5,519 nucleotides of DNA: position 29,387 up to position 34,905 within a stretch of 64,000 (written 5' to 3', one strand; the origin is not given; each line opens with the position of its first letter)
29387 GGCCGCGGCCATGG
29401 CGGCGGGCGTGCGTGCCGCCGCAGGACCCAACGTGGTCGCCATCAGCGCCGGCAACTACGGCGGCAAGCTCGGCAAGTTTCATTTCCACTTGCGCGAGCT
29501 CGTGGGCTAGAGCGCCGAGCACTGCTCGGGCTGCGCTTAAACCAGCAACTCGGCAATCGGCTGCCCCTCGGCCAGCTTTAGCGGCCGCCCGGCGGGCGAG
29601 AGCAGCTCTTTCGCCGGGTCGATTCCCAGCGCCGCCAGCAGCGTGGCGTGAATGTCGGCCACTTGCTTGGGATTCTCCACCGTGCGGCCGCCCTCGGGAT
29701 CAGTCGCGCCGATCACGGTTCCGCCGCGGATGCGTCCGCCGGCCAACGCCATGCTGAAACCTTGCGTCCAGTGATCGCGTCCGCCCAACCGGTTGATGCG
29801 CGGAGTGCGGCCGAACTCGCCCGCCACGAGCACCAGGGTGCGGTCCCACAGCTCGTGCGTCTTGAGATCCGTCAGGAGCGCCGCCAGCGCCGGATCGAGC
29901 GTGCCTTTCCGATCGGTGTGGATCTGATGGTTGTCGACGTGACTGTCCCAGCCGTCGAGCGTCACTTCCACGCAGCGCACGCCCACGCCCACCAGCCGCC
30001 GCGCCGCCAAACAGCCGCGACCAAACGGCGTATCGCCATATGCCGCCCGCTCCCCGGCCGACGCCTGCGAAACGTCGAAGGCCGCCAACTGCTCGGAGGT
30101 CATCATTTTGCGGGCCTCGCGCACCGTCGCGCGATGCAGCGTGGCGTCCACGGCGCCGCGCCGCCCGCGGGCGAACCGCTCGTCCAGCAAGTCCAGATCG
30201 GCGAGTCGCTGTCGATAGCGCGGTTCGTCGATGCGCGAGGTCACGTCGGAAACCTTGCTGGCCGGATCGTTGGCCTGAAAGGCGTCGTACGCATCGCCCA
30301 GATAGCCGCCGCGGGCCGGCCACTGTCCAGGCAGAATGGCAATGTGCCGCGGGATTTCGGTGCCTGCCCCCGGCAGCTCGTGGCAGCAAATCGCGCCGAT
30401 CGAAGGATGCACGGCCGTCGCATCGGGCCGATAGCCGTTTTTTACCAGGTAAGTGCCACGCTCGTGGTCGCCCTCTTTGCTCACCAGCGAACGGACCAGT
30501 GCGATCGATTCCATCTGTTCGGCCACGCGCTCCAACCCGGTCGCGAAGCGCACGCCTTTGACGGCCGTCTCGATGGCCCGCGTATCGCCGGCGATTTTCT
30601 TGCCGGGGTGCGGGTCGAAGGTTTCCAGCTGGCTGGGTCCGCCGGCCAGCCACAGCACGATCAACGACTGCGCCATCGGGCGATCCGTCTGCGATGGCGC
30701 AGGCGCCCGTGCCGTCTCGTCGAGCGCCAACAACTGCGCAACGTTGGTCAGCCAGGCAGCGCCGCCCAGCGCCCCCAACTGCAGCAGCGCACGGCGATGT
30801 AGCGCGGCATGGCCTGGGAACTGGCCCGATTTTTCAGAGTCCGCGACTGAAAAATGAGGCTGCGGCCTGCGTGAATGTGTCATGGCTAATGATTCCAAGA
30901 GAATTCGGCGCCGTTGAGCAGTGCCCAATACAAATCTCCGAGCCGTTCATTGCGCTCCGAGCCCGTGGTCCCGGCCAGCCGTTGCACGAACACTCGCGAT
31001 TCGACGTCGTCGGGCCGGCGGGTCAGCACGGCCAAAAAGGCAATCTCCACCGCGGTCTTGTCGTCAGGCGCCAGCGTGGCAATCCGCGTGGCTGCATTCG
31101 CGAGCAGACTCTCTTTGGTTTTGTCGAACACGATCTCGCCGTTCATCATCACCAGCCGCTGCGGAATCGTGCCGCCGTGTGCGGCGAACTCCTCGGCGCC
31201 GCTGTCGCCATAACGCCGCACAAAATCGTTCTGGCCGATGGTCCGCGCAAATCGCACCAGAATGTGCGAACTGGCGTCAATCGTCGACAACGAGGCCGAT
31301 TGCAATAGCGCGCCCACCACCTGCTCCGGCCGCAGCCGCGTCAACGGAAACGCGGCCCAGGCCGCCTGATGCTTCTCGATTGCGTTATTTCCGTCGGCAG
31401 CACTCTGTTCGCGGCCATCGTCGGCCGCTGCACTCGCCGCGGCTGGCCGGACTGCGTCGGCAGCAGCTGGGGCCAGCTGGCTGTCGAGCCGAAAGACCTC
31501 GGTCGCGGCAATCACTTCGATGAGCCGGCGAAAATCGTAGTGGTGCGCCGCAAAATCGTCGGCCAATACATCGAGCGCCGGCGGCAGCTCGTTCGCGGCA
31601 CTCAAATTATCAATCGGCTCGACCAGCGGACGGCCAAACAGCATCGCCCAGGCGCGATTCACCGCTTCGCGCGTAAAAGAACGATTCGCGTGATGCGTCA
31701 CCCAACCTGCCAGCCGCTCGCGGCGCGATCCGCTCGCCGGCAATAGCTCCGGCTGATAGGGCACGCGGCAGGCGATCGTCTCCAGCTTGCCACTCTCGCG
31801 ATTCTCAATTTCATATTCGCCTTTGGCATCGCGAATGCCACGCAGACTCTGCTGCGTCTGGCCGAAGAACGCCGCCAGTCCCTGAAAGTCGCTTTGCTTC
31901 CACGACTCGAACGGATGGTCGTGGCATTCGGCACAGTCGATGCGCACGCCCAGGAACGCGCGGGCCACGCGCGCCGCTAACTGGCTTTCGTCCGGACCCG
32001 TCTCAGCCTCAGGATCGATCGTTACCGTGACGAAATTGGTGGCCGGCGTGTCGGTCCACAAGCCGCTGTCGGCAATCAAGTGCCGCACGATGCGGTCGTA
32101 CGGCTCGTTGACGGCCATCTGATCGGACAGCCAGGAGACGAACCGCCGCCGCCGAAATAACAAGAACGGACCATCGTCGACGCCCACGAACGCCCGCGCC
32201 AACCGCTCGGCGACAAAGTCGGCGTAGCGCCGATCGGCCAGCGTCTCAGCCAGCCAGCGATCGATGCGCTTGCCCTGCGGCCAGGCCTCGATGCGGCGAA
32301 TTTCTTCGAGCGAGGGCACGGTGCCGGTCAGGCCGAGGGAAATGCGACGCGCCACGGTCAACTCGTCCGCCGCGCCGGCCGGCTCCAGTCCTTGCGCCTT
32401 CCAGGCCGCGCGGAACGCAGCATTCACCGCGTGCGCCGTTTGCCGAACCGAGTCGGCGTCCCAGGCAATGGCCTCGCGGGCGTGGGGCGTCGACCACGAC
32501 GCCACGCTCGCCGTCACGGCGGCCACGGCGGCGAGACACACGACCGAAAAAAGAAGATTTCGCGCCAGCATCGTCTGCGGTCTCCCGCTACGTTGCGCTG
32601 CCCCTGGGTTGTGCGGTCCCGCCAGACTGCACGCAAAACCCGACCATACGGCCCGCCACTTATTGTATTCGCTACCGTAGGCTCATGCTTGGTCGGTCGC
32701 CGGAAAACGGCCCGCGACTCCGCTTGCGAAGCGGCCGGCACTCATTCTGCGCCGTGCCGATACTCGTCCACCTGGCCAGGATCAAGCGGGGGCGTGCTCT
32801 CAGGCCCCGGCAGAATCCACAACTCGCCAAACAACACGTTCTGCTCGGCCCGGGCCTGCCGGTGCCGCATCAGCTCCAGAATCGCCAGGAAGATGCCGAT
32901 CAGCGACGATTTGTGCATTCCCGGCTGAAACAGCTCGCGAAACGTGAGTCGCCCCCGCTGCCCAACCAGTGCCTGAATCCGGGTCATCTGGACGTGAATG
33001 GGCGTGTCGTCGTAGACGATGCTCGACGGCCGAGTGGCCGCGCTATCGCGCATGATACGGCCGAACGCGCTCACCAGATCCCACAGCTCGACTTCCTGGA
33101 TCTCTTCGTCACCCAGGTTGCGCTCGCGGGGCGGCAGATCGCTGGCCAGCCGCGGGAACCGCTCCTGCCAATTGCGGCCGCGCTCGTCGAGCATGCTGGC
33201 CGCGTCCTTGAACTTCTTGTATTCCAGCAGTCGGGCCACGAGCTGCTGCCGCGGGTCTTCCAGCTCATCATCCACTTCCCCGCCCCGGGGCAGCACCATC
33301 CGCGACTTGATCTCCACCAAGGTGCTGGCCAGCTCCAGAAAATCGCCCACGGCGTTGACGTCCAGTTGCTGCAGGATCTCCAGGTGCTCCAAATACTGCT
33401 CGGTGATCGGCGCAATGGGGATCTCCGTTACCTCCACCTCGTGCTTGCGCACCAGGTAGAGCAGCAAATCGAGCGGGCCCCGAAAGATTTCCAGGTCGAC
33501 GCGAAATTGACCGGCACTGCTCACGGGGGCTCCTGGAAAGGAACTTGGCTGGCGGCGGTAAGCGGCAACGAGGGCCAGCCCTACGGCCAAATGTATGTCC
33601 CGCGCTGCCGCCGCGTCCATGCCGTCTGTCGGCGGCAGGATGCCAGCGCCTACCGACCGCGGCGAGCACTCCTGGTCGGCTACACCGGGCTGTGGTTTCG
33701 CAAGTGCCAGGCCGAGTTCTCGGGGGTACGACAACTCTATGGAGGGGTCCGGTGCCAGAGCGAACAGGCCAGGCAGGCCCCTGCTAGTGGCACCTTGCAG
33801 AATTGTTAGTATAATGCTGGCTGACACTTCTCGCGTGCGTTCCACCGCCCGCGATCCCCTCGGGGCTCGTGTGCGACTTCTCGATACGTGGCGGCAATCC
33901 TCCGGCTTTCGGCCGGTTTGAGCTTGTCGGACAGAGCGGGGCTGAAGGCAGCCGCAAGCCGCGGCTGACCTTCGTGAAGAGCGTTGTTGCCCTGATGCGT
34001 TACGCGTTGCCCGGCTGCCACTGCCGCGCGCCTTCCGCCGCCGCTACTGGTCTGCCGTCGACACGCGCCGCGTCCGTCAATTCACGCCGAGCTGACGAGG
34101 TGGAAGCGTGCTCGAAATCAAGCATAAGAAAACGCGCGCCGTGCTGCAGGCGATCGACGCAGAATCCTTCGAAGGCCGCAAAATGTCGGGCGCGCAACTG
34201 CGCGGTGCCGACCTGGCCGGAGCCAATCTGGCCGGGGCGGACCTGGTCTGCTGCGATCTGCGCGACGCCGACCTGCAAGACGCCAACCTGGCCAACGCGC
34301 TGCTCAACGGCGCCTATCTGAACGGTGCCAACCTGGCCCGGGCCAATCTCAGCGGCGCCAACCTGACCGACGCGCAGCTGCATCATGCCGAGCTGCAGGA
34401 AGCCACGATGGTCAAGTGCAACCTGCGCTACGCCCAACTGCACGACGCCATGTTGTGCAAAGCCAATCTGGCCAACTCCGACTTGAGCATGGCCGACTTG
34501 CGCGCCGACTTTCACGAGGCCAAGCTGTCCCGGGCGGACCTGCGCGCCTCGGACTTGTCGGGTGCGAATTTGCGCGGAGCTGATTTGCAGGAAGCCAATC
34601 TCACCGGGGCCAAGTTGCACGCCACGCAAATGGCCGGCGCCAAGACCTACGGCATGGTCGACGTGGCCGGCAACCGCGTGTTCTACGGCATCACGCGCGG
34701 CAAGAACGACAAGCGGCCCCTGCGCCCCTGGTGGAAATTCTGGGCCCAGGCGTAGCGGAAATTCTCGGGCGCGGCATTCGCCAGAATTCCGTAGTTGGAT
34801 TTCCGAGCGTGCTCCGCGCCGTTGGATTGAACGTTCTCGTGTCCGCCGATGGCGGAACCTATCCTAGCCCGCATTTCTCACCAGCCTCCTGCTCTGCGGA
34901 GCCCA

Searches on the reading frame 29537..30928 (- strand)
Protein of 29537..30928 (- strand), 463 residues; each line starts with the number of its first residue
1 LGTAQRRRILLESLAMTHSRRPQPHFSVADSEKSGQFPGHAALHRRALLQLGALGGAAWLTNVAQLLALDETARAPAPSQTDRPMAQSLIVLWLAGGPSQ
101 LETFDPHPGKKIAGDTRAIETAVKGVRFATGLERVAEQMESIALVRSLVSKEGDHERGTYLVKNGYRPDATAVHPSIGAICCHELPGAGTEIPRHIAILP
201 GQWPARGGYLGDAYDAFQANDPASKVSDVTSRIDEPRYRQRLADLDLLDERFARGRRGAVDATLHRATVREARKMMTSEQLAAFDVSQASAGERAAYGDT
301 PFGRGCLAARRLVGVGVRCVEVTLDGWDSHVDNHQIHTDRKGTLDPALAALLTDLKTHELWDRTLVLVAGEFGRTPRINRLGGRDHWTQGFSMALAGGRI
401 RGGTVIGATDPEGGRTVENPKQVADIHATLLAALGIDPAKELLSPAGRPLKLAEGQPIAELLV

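Call 86: search_protein_families(library=pfam, proteins=[window:29537-30928:-], max_evalue=0.00001)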
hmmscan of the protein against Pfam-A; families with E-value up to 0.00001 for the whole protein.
window:29537-30928:- (463 aa): 1 family
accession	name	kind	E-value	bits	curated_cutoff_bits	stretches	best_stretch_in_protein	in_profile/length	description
PF07394.17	DUF1501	-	5.4e-99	332.4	27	1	86-462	1-390/390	Protein of unknown function (DUF1501)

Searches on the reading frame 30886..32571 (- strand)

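Call 86: search_protein_families(library=pfam, proteins=[window:30886-32571:-], max_evalue=0.00001)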
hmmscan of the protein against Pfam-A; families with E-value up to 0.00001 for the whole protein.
window:30886-32571:- (561 aa): 2 families
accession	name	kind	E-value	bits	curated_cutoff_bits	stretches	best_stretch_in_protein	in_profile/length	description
PF07583.16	PSCyt2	-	6.7e-37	127.9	29.8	1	49-240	2-208/209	Protein of unknown function (DUF1549)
PF07587.16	PSD1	-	1.3e-25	90.6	28.5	1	283-373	1-94/244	Protein of unknown function (DUF1553)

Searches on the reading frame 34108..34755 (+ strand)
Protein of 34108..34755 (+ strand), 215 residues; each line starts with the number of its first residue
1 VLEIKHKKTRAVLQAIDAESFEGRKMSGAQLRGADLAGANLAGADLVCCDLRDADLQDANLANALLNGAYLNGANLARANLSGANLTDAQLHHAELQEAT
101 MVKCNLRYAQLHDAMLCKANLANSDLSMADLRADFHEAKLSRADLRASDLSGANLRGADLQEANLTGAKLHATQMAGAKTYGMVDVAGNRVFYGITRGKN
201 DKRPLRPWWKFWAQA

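Call 85: search_protein_families(library=pfam, proteins=[window:34108-34755:+], max_evalue=0.00001)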
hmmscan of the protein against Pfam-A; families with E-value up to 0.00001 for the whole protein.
window:34108-34755:+ (215 aa): 3 families
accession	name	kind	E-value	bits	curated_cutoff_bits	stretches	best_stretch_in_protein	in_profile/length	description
PF00805.28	Pentapeptide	-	1.7e-39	133.4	20.2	4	133-170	1-38/40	Pentapeptide repeats (8 copies)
PF13599.13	Pentapeptide_4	-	1.4e-18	67.2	38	1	77-132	9-64/78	Pentapeptide repeat region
PF13576.12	Pentapeptide_3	-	2.9e-12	47.1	27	0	54-94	4-47/48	Pentapeptide repeats (9 copies)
